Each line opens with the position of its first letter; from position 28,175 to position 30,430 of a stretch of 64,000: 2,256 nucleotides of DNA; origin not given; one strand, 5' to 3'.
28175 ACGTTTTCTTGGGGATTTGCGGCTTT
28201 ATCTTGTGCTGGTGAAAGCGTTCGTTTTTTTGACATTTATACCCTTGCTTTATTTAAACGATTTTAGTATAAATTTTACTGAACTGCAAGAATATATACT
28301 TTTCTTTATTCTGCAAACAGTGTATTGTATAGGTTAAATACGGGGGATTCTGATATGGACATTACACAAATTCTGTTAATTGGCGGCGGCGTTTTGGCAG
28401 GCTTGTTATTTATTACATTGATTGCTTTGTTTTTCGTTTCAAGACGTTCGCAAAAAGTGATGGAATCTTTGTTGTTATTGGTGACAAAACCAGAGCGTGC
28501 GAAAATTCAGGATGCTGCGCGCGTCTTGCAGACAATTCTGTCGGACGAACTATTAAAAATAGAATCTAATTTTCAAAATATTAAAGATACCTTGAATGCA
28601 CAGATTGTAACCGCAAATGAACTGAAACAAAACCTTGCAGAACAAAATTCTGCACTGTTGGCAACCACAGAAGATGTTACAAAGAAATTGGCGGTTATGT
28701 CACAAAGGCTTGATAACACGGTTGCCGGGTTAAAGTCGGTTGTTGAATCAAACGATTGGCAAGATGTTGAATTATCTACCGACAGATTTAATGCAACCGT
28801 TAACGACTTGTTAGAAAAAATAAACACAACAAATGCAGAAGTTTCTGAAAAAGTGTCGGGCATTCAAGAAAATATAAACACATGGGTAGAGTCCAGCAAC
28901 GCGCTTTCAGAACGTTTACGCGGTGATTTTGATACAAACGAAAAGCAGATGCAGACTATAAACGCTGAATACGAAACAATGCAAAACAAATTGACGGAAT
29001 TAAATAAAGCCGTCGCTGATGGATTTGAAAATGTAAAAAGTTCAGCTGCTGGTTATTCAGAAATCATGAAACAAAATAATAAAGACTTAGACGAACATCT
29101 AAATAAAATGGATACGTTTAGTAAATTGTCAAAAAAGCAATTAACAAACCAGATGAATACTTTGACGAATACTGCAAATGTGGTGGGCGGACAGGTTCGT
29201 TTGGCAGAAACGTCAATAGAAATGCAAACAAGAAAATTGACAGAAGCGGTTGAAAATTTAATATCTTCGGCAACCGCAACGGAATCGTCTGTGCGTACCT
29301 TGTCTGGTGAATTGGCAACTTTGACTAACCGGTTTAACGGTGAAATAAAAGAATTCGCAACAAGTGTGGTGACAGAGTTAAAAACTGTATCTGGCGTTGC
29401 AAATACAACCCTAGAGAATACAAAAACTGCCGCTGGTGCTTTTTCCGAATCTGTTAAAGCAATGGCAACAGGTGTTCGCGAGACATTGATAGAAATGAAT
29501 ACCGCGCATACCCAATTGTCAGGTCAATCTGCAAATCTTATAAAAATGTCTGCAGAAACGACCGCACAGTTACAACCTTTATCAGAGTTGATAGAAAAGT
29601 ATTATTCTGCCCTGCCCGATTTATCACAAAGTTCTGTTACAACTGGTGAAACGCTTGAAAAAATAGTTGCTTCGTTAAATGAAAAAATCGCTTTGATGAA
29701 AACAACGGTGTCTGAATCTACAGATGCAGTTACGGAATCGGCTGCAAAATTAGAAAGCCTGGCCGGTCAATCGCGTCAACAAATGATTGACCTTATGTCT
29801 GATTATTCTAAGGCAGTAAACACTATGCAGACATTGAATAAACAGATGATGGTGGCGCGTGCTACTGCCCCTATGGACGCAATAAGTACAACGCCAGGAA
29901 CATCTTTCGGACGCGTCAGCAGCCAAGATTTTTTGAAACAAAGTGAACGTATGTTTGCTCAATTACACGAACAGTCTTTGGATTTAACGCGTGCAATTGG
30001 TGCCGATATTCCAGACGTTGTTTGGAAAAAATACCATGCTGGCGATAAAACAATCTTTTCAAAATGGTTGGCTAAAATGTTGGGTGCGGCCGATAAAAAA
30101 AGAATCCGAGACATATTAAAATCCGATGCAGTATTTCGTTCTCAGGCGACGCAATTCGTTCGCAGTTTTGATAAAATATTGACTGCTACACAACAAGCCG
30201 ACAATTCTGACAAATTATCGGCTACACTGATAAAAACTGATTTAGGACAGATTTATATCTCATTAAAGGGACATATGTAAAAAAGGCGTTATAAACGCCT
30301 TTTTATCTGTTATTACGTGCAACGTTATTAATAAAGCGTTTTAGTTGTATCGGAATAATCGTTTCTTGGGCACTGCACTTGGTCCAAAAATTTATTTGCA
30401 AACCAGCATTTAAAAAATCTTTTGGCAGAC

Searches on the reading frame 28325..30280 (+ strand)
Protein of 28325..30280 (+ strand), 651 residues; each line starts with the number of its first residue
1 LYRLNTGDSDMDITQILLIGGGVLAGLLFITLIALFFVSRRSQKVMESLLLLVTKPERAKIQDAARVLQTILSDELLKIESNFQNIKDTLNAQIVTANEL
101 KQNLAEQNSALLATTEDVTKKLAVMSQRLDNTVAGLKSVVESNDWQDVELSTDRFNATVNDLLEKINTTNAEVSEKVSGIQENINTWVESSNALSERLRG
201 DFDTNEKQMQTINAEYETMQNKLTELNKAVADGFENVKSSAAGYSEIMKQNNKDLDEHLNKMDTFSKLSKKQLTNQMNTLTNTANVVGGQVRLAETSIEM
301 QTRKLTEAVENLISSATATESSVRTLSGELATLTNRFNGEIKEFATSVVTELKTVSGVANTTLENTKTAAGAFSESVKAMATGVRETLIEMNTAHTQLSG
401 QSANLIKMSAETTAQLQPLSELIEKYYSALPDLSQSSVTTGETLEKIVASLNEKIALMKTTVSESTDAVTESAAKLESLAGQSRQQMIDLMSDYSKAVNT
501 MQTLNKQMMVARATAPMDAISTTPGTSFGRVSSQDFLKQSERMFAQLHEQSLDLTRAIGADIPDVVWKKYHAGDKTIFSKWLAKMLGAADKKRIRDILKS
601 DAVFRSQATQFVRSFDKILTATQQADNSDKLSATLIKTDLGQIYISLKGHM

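Call 83: search_protein_families(library=pfam, proteins=[window:28325-30280:+], max_evalue=0.00001)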
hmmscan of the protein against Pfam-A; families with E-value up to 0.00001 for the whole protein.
window:28325-30280:+ (651 aa): 0 families

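Call 95: search_protein_families(library=pfam, proteins=[window:28325-30280:+], max_evalue=0.001)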
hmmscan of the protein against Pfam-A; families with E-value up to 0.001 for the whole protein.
window:28325-30280:+ (651 aa): 1 family
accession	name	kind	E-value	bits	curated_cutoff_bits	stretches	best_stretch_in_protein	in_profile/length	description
PF04513.17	Baculo_PEP_C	-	3.3e-05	24.4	38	0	159-232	18-96/140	Baculovirus polyhedron envelope protein, PEP, C terminus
